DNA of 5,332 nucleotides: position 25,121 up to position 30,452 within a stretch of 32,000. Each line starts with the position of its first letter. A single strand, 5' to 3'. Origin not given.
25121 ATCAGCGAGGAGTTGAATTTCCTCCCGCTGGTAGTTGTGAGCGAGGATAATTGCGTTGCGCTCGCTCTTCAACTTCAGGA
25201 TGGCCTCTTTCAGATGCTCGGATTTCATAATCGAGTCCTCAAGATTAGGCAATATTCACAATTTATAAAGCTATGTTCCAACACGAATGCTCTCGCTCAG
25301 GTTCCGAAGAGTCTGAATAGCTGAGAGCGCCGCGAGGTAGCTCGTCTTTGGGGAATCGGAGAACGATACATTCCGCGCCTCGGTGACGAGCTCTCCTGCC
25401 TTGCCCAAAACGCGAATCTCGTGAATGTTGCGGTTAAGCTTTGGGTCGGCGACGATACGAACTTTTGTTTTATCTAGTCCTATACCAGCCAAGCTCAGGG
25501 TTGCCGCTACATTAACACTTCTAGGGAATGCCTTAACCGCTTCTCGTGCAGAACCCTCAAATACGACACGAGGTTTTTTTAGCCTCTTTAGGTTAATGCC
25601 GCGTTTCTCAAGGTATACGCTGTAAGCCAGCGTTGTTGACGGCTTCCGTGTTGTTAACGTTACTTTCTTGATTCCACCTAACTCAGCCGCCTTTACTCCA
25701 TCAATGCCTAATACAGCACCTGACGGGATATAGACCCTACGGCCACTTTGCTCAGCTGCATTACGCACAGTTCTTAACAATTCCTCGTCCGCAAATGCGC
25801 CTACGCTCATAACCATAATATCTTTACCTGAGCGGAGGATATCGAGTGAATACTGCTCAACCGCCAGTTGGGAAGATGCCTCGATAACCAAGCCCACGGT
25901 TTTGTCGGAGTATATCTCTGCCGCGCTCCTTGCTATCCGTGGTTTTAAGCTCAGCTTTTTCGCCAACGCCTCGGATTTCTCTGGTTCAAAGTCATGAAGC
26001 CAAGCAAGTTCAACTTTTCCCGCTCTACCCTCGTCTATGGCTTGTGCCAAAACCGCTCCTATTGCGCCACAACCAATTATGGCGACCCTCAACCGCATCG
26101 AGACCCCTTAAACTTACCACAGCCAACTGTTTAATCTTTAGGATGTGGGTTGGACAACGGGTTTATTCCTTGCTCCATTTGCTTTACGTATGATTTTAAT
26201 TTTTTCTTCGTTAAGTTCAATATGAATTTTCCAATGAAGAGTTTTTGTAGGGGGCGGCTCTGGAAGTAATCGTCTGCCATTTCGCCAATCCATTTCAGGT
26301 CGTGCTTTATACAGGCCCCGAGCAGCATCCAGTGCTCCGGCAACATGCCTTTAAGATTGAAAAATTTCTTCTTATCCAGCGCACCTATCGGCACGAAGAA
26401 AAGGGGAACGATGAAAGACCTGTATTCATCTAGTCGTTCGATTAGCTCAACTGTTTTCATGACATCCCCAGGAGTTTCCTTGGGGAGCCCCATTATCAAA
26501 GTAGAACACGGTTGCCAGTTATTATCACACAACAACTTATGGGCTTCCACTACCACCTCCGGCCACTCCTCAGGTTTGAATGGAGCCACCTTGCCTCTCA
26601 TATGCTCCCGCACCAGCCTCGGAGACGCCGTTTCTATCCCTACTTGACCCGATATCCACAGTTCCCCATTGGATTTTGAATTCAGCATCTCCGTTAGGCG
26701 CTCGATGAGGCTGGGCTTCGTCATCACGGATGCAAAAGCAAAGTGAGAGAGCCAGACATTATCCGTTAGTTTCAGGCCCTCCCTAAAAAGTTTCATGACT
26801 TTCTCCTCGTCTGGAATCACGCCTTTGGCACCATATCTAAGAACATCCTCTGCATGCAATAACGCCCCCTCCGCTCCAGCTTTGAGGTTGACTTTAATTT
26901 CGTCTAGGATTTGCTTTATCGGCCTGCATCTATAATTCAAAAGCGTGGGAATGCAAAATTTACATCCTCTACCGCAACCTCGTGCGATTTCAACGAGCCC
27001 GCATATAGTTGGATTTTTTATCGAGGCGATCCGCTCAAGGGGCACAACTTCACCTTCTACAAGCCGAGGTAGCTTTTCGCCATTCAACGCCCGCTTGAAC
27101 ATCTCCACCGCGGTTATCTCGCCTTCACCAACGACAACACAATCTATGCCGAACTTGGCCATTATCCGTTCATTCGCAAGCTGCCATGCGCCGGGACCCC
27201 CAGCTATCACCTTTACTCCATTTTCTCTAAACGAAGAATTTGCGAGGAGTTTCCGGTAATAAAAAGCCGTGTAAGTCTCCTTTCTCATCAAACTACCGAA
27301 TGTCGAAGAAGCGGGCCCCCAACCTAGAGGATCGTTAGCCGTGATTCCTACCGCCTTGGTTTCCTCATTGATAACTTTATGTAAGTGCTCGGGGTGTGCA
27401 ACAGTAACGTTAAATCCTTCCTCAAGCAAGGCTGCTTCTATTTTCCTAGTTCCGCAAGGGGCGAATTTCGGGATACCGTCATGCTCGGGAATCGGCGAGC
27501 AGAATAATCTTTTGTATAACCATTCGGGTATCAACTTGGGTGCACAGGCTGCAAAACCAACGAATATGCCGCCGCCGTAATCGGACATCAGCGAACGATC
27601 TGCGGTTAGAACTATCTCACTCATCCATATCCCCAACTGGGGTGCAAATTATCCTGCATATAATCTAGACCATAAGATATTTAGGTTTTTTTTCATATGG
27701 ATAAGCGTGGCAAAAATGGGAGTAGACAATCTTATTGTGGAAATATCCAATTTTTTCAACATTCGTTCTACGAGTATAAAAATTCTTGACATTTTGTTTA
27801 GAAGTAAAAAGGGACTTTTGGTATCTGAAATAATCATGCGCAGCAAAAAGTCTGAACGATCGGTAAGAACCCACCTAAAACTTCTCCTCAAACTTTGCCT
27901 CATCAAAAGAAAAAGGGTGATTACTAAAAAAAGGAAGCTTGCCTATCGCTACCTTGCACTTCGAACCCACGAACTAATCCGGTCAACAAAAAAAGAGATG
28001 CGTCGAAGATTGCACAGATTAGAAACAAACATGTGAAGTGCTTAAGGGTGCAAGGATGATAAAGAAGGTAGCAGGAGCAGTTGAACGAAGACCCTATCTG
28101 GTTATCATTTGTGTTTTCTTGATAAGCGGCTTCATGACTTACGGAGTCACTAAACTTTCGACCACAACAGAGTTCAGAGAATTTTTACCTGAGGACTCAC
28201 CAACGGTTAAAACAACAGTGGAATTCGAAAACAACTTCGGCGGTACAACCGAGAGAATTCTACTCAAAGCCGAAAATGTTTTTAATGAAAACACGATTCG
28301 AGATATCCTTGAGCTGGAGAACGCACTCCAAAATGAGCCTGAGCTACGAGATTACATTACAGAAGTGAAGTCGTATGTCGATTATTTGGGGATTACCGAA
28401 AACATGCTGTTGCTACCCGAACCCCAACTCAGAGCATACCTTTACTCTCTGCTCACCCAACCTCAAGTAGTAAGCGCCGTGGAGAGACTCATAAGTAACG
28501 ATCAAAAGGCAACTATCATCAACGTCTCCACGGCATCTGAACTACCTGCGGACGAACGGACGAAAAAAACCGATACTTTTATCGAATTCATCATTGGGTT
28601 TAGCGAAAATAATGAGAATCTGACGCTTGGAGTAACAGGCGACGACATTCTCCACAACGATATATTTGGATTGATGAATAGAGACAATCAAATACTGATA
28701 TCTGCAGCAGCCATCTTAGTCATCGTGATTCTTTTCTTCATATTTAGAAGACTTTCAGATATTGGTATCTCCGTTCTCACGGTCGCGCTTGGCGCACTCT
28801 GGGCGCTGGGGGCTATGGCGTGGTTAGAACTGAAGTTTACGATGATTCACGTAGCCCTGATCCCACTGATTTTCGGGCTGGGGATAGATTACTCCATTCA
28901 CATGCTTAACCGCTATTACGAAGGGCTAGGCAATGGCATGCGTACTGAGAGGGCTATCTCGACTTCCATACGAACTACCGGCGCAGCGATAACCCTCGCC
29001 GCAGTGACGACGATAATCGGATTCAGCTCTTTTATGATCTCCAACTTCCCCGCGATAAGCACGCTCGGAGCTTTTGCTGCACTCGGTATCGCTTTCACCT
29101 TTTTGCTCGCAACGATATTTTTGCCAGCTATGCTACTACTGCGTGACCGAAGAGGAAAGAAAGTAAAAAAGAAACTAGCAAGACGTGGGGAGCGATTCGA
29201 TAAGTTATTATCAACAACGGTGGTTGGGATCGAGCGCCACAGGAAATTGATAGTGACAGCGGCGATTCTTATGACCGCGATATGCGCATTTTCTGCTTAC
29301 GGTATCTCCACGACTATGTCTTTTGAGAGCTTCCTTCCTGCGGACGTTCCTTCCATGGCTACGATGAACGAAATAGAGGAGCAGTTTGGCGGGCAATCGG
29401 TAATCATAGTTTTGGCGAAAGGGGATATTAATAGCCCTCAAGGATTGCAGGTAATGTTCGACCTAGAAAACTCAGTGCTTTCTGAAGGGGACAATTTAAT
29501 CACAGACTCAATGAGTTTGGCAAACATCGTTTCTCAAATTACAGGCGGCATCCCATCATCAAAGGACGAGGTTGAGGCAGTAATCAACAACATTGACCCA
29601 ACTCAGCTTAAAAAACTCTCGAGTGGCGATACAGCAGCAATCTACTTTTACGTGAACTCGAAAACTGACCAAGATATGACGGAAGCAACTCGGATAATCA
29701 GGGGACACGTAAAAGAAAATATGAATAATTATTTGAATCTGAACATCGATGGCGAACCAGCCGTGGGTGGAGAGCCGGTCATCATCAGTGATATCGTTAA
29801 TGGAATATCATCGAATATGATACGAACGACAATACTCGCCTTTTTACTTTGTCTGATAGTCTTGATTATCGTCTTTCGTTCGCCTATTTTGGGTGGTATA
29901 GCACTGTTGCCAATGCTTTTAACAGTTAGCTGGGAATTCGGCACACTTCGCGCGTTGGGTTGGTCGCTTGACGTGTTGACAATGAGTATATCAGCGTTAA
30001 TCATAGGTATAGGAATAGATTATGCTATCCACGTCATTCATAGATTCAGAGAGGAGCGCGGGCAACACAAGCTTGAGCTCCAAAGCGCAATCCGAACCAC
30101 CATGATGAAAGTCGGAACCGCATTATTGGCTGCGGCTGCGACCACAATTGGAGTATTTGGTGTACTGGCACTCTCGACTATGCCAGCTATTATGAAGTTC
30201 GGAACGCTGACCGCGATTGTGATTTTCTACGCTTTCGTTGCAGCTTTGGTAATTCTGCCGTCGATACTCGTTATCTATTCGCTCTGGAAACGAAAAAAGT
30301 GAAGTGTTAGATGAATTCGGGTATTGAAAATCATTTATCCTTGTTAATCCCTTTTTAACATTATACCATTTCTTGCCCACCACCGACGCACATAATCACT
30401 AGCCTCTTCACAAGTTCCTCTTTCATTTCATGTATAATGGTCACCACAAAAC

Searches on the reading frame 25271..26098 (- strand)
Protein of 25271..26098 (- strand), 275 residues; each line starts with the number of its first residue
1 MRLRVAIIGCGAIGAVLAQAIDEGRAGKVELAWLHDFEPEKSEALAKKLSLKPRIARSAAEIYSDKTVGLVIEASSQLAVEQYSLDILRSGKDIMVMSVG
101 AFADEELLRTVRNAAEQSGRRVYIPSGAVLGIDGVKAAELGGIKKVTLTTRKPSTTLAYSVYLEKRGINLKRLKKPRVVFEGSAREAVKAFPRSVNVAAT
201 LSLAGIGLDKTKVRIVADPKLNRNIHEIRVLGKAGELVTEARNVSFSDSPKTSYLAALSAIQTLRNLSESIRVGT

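Call 29: search_protein_families(library=pfam, proteins=[window:25271-26098:-])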
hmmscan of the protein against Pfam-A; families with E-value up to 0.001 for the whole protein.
window:25271-26098:- (275 aa): 3 families
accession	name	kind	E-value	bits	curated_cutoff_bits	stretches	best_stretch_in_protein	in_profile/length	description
PF01958.23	Asp_DH_C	-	3.5e-34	117.4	27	1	174-261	2-89/89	Aspartate dehydrogenase, C-terminal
PF03447.22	NAD_binding_3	-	2.2e-19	70.7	24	1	9-125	1-116/116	Homoserine dehydrogenase, NAD binding domain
PF01408.29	GFO_IDH_MocA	-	1.8e-05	25.8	24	1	3-96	1-91/120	Oxidoreductase family, NAD-binding Rossmann fold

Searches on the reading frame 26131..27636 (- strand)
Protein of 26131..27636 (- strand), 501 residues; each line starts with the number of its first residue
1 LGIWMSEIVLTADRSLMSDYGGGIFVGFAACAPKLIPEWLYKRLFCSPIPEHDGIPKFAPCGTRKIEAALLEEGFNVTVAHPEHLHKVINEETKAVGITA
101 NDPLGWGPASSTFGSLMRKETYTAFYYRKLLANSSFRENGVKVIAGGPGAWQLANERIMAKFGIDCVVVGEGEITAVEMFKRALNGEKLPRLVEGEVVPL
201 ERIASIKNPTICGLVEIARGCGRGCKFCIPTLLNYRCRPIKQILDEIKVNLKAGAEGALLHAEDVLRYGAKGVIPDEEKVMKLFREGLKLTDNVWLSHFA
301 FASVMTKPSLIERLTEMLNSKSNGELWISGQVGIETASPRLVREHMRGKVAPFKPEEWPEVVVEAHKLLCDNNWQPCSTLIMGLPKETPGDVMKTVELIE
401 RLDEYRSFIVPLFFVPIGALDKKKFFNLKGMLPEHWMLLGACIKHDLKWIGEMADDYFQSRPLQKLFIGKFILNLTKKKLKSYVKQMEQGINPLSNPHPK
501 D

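Call 29: search_protein_families(library=pfam, proteins=[window:26131-27636:-])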
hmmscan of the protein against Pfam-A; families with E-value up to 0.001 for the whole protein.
window:26131-27636:- (501 aa): 2 families
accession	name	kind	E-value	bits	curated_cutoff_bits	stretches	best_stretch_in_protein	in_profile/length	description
PF04055.27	Radical_SAM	-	8.9e-11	42.7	29.5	1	215-399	1-166/166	Radical SAM superfamily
PF02310.24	B12-binding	-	9.5e-05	22.7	32.1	1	137-178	78-119/121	B12 binding domain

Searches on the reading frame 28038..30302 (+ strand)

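Call 29: search_protein_families(library=pfam, proteins=[window:28038-30302:+])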
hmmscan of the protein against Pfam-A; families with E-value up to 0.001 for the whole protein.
window:28038-30302:+ (754 aa): 4 families
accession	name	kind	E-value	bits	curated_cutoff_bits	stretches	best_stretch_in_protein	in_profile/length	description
PF03176.21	MMPL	-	9.5e-69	232.3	20.5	2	133-382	70-314/333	MMPL family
PF12349.14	Sterol-sensing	-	6.5e-19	68.8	22.3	2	245-378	12-145/153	Sterol-sensing domain of SREBP cleavage-activation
PF02460.24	Patched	-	7.6e-17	61.9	23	2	611-746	23-156/156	Patched SSD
PF00873.25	ACR_tran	-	4.9e-08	31.6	28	1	531-742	276-484/1021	AcrB/AcrD/AcrF family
